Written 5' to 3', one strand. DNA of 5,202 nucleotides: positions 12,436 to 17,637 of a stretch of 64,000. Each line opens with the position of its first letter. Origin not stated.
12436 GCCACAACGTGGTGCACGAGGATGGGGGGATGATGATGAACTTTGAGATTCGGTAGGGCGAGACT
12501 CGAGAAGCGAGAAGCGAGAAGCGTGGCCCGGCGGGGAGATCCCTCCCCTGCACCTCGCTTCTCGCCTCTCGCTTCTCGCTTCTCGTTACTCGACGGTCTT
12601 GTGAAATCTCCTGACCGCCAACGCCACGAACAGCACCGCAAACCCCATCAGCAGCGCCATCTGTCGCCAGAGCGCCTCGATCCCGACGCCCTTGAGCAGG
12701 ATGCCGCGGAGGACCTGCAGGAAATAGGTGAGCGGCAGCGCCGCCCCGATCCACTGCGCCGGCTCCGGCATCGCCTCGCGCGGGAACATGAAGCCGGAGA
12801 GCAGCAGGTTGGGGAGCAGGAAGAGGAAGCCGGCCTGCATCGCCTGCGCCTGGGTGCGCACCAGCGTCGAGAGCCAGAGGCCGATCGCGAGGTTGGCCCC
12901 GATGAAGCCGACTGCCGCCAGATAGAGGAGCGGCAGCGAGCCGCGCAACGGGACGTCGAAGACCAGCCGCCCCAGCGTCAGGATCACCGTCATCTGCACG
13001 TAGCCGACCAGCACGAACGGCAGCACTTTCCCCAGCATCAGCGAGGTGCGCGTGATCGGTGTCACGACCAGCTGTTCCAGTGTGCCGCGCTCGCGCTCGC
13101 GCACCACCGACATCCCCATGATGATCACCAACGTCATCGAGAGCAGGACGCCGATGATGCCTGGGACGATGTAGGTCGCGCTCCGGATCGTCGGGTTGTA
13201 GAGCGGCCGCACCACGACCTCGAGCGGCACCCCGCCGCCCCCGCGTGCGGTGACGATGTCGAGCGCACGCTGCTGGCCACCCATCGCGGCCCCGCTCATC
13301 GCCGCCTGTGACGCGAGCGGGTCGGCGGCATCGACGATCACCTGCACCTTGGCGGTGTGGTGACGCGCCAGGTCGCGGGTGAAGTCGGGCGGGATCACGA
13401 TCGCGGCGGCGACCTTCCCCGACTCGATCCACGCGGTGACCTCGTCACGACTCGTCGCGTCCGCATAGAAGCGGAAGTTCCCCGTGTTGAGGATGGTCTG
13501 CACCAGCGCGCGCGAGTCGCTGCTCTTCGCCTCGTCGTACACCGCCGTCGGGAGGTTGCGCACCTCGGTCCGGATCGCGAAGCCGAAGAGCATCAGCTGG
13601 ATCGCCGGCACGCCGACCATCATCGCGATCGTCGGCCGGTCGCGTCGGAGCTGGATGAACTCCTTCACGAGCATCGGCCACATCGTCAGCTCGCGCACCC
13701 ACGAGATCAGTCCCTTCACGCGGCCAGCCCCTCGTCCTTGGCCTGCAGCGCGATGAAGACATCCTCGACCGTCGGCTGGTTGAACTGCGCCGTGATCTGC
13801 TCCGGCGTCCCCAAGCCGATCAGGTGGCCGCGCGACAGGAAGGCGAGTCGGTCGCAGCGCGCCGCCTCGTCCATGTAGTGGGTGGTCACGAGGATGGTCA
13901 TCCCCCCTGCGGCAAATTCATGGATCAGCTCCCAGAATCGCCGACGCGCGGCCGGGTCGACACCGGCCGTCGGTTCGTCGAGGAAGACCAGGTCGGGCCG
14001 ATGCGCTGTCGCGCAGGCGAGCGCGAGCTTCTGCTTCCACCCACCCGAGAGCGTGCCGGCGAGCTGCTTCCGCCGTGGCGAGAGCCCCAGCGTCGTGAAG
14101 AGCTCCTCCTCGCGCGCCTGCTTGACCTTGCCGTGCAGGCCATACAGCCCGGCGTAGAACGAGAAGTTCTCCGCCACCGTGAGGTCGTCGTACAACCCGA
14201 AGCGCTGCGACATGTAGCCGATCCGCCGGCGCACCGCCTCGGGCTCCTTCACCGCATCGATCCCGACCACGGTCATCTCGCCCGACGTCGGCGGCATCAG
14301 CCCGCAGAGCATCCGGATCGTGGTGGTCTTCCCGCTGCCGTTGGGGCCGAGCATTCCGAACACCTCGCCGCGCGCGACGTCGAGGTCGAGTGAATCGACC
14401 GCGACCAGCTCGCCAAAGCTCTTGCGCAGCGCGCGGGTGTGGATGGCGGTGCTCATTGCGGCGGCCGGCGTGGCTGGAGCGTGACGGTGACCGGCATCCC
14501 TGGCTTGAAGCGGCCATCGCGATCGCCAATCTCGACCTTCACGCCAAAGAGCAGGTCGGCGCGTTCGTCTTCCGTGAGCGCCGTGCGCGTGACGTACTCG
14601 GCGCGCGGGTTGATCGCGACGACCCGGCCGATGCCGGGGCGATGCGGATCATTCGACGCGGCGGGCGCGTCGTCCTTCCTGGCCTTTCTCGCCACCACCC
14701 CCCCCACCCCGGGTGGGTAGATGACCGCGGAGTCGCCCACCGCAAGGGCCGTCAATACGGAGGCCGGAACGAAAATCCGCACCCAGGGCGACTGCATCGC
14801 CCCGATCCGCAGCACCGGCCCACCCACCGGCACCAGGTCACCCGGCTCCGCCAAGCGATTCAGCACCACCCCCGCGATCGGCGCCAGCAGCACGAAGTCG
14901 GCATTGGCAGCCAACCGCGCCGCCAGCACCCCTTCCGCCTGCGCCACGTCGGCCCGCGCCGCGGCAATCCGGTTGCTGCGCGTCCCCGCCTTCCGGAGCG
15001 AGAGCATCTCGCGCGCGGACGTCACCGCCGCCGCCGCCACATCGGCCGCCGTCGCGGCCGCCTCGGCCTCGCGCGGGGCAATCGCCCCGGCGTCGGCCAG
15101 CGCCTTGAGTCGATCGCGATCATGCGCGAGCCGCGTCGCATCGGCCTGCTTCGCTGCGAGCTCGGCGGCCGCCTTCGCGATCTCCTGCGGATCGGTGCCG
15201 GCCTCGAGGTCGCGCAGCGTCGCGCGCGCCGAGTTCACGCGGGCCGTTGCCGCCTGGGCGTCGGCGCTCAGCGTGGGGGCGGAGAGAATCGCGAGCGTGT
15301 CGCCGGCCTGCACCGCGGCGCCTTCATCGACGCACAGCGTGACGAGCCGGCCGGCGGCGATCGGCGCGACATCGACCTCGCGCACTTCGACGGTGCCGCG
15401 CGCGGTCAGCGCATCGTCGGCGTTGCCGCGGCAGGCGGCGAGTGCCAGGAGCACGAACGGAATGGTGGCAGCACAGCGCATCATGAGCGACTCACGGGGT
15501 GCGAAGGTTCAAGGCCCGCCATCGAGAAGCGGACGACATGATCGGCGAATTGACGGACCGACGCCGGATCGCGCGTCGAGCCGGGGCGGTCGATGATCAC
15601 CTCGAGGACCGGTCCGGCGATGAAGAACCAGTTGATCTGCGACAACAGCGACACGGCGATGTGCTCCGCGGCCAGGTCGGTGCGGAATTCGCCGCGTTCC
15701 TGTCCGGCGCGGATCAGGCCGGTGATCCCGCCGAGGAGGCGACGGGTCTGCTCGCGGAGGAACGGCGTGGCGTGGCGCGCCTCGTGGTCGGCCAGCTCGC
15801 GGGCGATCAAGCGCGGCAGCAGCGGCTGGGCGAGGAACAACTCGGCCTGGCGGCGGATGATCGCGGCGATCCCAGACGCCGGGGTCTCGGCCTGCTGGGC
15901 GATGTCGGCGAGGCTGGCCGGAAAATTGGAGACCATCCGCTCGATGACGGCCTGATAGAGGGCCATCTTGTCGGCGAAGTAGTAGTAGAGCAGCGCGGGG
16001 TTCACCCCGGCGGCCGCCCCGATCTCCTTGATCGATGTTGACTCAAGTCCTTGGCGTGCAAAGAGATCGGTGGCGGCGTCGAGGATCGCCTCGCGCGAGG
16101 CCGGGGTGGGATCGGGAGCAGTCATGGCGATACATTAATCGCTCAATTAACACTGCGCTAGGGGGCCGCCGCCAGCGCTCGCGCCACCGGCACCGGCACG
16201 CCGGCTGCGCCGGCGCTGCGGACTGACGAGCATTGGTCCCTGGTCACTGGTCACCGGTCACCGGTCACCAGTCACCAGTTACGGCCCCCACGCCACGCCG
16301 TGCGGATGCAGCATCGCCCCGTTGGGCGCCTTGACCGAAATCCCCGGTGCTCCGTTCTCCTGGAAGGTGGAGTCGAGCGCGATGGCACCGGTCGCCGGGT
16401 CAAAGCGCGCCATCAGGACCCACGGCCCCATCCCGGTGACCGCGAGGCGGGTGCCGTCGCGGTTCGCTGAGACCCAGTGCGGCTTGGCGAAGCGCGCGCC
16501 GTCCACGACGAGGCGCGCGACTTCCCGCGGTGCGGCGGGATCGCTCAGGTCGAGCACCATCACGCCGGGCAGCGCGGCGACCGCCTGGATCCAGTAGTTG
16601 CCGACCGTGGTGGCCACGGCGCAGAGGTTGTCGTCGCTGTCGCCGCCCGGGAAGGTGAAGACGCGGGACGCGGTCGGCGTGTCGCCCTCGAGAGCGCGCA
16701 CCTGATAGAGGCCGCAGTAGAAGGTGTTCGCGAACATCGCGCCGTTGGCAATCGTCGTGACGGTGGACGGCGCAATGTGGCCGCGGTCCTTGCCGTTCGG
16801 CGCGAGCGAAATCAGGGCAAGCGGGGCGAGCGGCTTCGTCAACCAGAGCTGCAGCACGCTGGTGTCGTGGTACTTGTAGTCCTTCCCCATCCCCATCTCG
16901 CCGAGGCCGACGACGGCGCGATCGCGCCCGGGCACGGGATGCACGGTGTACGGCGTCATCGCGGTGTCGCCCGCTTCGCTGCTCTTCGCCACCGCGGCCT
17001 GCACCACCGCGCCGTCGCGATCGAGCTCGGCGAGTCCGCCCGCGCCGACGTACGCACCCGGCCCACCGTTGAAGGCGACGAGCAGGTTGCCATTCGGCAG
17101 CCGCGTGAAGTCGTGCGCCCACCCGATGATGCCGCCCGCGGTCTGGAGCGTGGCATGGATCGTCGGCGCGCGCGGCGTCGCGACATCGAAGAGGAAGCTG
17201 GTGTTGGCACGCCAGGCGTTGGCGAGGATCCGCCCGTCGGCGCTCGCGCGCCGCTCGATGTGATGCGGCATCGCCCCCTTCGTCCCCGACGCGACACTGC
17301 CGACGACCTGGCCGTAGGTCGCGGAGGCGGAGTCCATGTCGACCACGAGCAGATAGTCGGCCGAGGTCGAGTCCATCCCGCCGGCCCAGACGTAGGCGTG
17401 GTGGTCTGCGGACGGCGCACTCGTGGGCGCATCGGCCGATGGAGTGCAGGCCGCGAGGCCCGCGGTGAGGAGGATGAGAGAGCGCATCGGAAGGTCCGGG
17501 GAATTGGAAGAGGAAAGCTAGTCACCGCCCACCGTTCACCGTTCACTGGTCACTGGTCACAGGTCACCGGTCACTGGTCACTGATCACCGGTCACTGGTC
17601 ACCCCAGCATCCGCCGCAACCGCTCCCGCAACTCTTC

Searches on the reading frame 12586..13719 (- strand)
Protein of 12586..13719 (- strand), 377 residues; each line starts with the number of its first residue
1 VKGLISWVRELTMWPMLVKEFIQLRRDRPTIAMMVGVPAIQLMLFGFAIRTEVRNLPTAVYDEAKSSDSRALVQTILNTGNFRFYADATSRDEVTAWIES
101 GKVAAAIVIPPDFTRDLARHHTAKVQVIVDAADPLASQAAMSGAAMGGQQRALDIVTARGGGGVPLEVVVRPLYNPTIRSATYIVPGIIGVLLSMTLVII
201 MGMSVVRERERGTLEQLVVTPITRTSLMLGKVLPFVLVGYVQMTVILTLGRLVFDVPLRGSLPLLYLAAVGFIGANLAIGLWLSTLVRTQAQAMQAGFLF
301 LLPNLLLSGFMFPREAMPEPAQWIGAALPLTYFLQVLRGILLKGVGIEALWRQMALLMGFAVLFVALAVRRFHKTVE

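Call 103: search_protein_families(library=pfam, proteins=[window:12586-13719:-], max_evalue=0.00001)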
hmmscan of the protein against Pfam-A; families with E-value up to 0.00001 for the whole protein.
window:12586-13719:- (377 aa): 4 families
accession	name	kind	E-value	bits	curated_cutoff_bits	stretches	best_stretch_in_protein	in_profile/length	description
PF12698.13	ABC2_membrane_3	-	2.3e-54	185.2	31.6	1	30-369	3-346/347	ABC-2 family transporter protein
PF01061.29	ABC2_membrane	-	1.4e-28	100.3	26.9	1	183-341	51-210/211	ABC-2 type transporter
PF12679.13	ABC2_membrane_2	-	1e-22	81.1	27.2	1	14-374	1-280/283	ABC-2 family transporter protein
PF12730.13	ABC2_membrane_4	-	8e-06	26.4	27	1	191-254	58-124/179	ABC-2 family transporter protein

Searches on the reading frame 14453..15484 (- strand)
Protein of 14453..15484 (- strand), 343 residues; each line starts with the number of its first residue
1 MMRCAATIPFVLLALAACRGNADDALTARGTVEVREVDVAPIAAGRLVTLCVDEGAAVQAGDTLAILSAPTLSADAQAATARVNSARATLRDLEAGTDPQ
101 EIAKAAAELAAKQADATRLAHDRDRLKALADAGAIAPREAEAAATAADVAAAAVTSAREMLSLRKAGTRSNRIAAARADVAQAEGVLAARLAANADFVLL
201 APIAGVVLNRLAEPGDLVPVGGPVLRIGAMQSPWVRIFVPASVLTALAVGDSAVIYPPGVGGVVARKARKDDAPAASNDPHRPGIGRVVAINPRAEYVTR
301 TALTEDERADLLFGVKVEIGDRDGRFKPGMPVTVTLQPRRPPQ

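Call 103: search_protein_families(library=pfam, proteins=[window:14453-15484:-], max_evalue=0.00001)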
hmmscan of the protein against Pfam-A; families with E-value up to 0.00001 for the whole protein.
window:14453-15484:- (343 aa): 2 families
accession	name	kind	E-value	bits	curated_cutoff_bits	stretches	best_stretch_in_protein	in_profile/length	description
PF16576.10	HlyD_D23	-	1.3e-11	44.6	30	1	24-257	4-169/214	Barrel-sandwich domain of CusB or HlyD membrane-fusion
PF13437.12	HlyD_3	-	6.7e-09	36.9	22.2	1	198-256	1-60/106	HlyD family secretion protein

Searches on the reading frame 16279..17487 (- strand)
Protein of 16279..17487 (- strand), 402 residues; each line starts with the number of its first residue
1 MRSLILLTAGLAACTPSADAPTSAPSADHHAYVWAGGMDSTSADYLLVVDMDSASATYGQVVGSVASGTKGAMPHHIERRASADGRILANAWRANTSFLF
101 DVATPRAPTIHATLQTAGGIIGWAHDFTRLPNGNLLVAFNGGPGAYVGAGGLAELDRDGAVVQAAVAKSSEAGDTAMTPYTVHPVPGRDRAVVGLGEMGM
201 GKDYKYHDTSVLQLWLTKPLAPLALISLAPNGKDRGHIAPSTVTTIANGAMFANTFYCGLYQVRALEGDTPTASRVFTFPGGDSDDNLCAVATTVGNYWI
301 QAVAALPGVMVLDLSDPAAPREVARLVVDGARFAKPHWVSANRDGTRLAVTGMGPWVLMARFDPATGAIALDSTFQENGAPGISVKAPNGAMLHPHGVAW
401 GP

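Call 103: search_protein_families(library=pfam, proteins=[window:16279-17487:-], max_evalue=0.00001)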
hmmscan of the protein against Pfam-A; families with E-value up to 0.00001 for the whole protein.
window:16279-17487:- (402 aa): 1 family
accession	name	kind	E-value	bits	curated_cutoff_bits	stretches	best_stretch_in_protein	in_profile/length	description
PF05694.17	SBP56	-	1.6e-06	27.6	34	0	16-162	5-168/453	56kDa selenium binding protein (SBP56)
